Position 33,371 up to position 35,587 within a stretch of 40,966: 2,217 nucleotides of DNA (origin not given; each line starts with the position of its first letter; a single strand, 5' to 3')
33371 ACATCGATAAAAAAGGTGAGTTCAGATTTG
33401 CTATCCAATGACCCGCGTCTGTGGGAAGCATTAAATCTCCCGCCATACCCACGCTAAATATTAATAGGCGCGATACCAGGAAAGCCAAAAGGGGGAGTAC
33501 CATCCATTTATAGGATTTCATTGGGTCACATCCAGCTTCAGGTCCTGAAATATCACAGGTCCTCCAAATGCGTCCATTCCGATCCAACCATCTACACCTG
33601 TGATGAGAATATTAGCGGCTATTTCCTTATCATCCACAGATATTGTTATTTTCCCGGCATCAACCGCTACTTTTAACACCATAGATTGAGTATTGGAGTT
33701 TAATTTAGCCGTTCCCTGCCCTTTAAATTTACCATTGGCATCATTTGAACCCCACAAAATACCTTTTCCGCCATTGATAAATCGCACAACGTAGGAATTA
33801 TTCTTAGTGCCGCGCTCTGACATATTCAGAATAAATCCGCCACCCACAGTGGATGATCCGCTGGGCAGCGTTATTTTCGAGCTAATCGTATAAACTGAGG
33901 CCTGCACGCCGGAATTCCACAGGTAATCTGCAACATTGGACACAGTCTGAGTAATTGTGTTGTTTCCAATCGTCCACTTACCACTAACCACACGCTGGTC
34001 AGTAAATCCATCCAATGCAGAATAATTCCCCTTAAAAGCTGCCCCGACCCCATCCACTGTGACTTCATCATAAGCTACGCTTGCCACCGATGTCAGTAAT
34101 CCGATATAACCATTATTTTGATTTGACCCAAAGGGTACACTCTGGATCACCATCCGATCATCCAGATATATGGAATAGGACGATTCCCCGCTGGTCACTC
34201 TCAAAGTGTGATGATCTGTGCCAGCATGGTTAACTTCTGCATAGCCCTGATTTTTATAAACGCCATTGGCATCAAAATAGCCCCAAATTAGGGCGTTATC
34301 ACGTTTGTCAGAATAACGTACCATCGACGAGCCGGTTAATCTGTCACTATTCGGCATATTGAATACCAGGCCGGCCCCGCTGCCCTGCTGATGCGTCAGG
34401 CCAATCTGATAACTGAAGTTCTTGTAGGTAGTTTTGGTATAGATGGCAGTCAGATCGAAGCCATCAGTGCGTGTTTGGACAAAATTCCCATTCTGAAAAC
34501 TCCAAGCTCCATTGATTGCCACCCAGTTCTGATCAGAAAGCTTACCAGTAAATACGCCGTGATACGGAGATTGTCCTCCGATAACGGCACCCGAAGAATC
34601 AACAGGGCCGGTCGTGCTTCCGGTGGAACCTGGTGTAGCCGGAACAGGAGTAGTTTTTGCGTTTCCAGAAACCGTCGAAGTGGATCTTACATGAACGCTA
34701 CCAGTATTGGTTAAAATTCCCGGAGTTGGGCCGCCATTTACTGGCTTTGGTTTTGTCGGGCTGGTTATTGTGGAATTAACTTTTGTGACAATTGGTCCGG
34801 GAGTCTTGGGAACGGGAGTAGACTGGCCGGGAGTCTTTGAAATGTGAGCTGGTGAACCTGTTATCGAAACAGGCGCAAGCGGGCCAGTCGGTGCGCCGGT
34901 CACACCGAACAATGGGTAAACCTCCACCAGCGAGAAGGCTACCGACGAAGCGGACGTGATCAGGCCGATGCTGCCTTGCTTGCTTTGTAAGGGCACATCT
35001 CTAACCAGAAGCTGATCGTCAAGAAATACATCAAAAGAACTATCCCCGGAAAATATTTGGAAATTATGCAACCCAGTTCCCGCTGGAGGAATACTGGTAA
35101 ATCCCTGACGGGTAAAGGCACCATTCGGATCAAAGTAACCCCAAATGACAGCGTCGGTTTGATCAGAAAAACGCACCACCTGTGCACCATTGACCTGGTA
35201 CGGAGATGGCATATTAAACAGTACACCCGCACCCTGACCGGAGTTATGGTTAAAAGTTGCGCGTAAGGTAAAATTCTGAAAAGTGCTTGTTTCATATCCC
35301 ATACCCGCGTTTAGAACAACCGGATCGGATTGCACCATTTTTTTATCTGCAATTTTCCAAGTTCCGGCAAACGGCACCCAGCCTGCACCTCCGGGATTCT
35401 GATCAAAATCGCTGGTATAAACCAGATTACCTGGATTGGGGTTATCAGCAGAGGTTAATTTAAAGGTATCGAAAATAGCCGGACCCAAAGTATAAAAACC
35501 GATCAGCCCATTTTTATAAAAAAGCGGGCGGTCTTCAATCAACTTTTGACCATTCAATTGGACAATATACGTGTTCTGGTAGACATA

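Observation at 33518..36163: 881-aa anchored protein with four internal beta-sandwich repeats and a PT-rich linker, translationally coupled to the GT-C transferase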

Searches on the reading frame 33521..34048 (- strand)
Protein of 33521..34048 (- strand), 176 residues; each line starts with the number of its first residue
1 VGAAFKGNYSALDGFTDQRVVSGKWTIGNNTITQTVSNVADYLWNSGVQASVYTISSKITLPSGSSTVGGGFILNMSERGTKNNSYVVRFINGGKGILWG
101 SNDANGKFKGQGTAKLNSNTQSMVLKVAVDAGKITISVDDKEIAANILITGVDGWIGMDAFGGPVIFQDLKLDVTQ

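Call 8: search_protein_families(library=pfam, proteins=[window:33521-34048:-], max_evalue=10)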
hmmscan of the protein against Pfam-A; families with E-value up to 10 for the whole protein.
seq(176 aa): 1 family
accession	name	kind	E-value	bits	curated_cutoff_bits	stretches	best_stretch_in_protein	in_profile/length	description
PF13648.12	Lipocalin_4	-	0.21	13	22.4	1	6-45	37-70/89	Lipocalin-like domain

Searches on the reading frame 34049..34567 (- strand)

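Call 8: search_protein_families(library=pfam, proteins=[window:34049-34567:-], max_evalue=10)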
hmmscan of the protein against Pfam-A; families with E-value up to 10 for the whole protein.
seq(173 aa): 1 family
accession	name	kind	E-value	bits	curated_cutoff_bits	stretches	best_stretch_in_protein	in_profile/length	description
PF06439.18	3keto-disac_hyd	-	3e-05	24.6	26.8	1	8-171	8-186/187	3-keto-disaccharide hydrolase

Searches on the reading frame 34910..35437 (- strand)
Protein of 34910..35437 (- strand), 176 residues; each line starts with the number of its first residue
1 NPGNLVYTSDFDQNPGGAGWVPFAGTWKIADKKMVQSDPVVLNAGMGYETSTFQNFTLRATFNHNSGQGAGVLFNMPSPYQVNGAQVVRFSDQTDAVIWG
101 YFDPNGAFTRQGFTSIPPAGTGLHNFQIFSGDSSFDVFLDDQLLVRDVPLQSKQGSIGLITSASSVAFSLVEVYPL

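Call 8: search_protein_families(library=pfam, proteins=[window:34910-35437:-], max_evalue=10)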
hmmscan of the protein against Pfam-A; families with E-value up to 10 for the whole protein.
seq(176 aa): 2 families
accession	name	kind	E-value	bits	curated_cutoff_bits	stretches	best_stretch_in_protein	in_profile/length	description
PF06439.18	3keto-disac_hyd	-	0.00036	21.1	26.8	1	18-168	12-181/187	3-keto-disaccharide hydrolase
PF07691.17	PA14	-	0.17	12.1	24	1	84-152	17-89/147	PA14 domain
